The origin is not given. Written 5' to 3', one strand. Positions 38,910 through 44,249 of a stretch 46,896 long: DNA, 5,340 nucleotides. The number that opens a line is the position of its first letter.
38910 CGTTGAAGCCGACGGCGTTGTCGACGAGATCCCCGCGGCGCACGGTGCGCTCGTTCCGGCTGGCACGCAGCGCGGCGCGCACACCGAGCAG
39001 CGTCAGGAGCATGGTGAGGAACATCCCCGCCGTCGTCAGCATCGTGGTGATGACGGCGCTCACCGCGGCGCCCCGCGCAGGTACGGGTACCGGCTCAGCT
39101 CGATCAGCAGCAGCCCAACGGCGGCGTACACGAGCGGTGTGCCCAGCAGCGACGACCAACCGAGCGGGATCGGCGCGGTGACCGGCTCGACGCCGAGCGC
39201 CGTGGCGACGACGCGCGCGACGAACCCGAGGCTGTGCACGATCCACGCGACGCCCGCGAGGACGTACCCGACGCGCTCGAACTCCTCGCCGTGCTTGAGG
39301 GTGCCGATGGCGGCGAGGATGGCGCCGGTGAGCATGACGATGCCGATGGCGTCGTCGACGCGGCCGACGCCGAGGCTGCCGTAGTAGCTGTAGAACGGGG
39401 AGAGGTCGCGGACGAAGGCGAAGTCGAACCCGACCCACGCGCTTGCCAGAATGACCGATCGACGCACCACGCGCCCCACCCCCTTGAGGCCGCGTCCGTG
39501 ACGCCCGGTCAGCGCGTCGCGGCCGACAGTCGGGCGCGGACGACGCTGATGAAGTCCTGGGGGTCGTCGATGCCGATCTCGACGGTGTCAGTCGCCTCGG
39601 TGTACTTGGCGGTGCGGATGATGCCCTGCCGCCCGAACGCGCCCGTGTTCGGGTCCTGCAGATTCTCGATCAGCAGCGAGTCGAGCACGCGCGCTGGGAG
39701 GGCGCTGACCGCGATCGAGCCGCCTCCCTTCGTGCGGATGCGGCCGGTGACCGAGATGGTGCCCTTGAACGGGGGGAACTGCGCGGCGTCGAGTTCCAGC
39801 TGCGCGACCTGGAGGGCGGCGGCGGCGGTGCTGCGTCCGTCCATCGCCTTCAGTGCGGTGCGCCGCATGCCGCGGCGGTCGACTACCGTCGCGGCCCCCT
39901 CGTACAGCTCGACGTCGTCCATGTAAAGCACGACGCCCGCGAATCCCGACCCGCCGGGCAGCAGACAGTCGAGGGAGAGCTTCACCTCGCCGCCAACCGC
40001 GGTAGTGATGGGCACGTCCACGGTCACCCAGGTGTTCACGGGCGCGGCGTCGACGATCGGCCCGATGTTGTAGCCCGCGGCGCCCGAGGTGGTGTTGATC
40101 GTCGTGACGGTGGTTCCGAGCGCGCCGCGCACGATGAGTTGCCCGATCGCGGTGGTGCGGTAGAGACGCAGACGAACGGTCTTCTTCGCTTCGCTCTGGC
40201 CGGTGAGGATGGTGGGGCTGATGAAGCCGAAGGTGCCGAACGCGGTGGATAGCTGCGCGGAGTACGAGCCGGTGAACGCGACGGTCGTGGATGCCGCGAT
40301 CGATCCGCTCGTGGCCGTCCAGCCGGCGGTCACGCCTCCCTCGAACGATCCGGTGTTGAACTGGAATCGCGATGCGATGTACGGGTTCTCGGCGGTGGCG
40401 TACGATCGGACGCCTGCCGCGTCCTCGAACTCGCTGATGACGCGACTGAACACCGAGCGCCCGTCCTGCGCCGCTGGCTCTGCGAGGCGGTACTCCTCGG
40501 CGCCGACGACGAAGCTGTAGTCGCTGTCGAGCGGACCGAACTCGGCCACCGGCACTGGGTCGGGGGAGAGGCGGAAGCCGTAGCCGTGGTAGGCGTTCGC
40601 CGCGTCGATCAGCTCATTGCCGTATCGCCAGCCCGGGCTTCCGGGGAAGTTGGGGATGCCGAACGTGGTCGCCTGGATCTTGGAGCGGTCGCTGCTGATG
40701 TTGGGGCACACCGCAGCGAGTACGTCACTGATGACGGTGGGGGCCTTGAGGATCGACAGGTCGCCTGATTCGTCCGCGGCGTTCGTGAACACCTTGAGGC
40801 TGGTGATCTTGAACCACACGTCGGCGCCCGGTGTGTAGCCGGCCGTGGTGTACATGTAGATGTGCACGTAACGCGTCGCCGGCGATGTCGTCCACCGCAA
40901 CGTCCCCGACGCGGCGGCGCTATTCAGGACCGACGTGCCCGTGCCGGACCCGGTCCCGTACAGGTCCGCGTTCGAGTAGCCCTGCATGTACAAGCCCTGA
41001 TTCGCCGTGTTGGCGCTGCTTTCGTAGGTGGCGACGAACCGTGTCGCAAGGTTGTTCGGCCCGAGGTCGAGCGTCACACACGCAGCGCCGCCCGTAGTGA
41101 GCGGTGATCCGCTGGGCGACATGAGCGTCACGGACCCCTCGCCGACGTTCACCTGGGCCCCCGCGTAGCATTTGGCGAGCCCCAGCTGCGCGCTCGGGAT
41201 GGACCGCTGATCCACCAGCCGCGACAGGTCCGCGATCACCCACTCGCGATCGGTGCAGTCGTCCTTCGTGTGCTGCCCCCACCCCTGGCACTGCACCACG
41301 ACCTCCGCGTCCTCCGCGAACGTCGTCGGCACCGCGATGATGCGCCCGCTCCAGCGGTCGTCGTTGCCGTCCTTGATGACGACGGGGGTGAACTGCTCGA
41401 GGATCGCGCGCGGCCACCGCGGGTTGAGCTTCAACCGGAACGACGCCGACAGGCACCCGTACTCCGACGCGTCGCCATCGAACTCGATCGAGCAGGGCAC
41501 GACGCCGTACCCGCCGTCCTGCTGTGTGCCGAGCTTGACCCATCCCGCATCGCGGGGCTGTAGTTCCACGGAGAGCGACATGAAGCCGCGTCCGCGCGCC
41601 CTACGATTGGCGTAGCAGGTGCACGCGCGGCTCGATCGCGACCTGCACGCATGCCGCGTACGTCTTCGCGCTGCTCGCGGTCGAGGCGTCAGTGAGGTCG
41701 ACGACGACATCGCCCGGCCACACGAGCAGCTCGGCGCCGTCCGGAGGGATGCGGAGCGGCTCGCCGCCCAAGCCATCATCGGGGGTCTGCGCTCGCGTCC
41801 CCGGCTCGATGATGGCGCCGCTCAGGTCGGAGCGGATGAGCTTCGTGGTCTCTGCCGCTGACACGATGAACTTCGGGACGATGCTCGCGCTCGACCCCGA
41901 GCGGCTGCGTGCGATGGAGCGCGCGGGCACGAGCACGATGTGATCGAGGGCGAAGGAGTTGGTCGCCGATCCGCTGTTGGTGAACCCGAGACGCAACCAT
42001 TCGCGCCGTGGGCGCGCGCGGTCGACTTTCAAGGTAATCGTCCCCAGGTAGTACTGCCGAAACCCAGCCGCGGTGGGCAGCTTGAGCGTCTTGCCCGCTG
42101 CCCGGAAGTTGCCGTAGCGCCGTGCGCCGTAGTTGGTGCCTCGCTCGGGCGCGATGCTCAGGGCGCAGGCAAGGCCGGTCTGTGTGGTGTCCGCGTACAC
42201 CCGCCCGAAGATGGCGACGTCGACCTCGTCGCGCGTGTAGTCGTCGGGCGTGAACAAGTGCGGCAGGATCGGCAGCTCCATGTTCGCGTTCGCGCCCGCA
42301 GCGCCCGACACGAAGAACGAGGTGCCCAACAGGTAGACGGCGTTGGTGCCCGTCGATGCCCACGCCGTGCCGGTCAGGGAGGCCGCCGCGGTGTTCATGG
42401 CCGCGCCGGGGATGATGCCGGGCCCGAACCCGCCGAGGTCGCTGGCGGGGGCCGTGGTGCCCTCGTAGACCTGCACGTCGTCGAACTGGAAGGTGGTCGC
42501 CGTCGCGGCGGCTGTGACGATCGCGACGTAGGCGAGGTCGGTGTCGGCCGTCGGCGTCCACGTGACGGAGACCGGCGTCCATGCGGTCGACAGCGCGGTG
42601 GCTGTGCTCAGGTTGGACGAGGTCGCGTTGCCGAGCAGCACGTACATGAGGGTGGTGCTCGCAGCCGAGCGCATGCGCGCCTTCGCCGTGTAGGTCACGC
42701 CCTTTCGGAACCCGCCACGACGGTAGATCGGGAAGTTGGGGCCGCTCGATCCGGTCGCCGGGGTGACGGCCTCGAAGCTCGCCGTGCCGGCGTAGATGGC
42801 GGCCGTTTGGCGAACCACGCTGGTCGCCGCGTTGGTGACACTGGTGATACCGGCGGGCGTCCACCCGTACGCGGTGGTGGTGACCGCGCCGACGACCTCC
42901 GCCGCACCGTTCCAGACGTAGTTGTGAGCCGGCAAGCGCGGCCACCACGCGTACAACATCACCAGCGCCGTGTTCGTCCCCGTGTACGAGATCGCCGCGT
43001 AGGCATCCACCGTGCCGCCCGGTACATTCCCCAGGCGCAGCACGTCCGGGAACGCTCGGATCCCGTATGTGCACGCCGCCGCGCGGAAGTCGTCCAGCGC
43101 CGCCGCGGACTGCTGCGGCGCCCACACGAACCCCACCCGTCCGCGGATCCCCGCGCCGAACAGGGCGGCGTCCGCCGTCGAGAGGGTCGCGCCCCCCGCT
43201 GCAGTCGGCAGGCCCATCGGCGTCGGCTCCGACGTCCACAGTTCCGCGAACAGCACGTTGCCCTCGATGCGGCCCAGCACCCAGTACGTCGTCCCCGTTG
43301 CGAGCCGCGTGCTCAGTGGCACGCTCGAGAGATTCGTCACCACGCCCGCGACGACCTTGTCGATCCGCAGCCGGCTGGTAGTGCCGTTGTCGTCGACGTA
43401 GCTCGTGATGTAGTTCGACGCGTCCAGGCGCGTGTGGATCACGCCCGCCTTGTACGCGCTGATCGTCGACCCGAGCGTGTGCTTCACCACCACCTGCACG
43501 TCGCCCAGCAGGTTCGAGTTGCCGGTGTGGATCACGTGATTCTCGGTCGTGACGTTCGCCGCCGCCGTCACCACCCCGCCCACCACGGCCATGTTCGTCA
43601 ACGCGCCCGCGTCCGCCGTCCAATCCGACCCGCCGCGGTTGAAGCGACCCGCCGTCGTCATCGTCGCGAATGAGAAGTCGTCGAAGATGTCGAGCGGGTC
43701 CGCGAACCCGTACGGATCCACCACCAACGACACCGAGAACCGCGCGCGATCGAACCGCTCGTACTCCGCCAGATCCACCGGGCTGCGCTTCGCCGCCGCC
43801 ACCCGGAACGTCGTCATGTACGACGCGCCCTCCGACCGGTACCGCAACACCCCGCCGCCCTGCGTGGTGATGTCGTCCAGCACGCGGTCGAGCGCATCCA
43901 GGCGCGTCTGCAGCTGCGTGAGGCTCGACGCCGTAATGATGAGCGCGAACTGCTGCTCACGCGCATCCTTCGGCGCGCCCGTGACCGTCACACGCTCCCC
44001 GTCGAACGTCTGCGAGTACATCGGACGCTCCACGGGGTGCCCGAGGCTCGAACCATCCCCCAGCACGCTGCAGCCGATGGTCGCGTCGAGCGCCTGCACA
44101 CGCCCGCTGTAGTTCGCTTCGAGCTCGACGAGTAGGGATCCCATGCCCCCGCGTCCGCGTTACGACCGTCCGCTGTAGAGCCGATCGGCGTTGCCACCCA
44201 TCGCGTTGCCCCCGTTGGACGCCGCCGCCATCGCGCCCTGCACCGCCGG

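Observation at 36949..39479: Coupled 4-gene operon (4-TM protein, TM/coiled-coil protein, HTH-metallophosphoesterase, small acidic protein) between tail and lysis genes: candidate uncharacterised prophage defence or exclusion module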

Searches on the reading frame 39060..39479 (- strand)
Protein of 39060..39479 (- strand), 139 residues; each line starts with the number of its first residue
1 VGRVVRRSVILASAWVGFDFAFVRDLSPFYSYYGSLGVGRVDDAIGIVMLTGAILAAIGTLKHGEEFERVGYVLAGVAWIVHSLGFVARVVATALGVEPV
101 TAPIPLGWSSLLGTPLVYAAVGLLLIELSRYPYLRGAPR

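Call 3: search_protein_families(library=pfam, proteins=[window:39060-39479:-], max_evalue=1)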
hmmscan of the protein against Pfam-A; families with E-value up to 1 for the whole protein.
window:39060-39479:- (139 aa): 1 family
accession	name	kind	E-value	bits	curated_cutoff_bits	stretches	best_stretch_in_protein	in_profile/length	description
PF04956.18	TrbC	-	0.19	12.4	27.9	1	44-87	52-95/98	TrbC/VIRB2 pilin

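Call 4: search_protein_families(library=phrogs, proteins=[window:39060-39479:-], max_evalue=0.1)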
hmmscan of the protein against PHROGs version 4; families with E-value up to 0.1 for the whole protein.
window:39060-39479:- (139 aa): 1 family
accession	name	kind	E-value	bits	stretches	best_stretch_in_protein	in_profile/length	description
phrog_10606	-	moron, auxiliary metabolic gene and host takeover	0.077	14.2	0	39-90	48-98/144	membrane protein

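Call 5: search_protein_families(library=padloc, proteins=[window:39060-39479:-], max_evalue=1)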
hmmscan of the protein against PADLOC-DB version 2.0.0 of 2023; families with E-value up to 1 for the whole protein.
window:39060-39479:- (139 aa): 0 families

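Call 76: find_homologous_proteins(query=window:39060-39479:-, max_evalue=0.01)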
Query window:39060-39479:- (139 aa): 1 proteins with E <= 0.01 among 171 candidates.
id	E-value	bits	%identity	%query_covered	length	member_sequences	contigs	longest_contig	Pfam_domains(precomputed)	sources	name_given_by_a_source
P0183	1.5e-79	283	99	98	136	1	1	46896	-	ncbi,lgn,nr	ncbi:MAG: hypothetical protein JWM98_1819 [Thermoleophilia bacterium]|nr:hypothetical protein [Therm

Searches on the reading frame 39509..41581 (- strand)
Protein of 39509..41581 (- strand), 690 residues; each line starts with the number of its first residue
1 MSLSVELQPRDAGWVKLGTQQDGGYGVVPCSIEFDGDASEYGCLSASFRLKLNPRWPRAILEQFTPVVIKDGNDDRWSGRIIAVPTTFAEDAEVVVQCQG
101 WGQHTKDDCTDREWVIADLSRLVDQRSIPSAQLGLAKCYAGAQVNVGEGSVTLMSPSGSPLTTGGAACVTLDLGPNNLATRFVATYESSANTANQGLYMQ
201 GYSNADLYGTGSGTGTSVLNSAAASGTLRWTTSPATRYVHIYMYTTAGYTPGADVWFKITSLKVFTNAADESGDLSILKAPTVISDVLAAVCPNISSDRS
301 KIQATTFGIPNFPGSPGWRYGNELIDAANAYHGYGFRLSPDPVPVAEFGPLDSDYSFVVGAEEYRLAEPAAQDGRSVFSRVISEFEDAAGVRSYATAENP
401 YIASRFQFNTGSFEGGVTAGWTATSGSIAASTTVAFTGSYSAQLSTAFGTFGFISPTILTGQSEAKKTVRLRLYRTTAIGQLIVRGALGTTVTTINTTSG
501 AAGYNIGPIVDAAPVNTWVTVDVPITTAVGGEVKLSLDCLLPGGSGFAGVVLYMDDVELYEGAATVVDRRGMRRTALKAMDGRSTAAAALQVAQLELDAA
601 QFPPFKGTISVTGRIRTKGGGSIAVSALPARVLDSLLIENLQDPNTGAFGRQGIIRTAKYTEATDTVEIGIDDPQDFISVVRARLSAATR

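Call 56: search_protein_families(library=phrogs, proteins=[window:39509-41581:-], max_evalue=0.001)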
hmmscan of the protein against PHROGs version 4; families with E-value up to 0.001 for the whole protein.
window:39509-41581:- (690 aa): 0 families

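Call 57: search_protein_families(library=pfam, proteins=[window:39509-41581:-], max_evalue=0.01)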
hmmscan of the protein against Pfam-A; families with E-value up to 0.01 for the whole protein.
window:39509-41581:- (690 aa): 0 families

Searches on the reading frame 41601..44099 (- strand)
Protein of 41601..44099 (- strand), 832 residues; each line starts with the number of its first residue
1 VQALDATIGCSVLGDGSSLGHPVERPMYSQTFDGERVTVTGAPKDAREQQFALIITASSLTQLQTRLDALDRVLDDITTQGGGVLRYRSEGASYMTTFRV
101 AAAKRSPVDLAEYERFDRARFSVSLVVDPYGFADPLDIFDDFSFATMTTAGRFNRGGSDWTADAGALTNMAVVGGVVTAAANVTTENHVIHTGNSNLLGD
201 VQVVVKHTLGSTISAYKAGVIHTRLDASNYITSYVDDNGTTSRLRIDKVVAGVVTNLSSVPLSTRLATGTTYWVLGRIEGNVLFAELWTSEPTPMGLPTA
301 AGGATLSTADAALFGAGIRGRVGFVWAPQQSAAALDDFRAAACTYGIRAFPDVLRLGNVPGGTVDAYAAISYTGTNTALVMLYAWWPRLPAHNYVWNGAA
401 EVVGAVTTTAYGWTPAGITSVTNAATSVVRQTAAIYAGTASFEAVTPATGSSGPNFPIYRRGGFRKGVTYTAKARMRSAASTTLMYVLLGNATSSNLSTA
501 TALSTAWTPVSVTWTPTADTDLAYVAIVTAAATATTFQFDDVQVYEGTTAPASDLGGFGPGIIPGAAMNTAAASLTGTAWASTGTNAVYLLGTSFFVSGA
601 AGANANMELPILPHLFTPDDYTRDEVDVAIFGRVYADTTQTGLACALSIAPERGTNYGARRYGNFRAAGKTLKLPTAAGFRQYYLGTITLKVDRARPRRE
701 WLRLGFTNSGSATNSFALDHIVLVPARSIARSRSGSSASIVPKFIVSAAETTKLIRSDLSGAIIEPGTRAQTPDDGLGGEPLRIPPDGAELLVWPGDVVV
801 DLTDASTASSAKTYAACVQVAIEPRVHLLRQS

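Call 56: search_protein_families(library=phrogs, proteins=[window:41601-44099:-], max_evalue=0.001)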
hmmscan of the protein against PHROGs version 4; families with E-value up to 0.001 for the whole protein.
window:41601-44099:- (832 aa): 0 families

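Call 57: search_protein_families(library=pfam, proteins=[window:41601-44099:-], max_evalue=0.01)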
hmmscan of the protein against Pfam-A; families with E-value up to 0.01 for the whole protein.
window:41601-44099:- (832 aa): 1 family
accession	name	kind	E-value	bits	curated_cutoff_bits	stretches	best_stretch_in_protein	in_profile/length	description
PF02018.23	CBM_4_9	-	0.00031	21.5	25.9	1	410-529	14-131/136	Carbohydrate binding domain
